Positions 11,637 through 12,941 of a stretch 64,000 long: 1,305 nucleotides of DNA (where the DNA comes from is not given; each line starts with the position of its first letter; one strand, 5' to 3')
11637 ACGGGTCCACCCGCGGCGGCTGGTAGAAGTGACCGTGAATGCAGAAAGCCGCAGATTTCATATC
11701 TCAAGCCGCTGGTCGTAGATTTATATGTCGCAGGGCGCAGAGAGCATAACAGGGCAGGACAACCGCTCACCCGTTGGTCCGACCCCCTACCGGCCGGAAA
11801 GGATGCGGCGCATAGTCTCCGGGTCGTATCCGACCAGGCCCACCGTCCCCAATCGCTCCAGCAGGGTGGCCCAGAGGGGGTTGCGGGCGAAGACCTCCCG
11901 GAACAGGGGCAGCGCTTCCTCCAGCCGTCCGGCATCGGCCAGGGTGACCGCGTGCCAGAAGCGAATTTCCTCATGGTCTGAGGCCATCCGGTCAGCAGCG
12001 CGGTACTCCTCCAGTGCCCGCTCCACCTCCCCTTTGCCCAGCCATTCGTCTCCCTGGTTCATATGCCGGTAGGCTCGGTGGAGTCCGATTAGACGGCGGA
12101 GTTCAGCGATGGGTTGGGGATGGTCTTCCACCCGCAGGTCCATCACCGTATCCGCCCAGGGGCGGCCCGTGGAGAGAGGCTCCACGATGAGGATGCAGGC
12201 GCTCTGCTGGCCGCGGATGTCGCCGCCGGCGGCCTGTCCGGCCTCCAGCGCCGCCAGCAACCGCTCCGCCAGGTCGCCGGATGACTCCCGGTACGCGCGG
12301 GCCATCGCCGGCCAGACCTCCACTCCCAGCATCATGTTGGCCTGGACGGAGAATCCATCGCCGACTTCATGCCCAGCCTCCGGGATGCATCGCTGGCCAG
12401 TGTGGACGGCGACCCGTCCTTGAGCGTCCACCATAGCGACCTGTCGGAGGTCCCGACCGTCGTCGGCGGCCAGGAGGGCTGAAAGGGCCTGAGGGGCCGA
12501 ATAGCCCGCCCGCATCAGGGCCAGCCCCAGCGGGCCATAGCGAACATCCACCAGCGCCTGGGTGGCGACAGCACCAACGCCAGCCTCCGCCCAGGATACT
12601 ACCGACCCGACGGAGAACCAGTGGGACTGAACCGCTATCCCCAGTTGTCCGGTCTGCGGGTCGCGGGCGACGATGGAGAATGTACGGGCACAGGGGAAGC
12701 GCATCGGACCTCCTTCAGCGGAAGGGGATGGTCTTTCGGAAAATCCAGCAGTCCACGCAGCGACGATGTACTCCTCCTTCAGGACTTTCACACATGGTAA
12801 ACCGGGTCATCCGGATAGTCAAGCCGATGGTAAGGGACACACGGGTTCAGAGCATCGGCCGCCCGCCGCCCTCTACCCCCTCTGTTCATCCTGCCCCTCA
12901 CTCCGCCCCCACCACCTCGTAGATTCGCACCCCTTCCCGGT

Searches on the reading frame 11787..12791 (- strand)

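Call 11: search_protein_families(library=pfam, proteins=[window:11787-12791:-], max_evalue=0.001)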
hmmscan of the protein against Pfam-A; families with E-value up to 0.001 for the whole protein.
window:11787-12791:- (334 aa): 3 families
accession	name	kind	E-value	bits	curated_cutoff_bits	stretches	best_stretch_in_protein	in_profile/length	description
PF06267.17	DUF1028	-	5.3e-76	255.2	26.2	1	37-231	1-193/193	Family of unknown function (DUF1028)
PF13432.12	TPR_16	-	0.00019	22.2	32.7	1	246-300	3-57/65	Tetratricopeptide repeat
PF14559.12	TPR_19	-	0.00044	21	25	1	252-313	3-67/68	Tetratricopeptide repeat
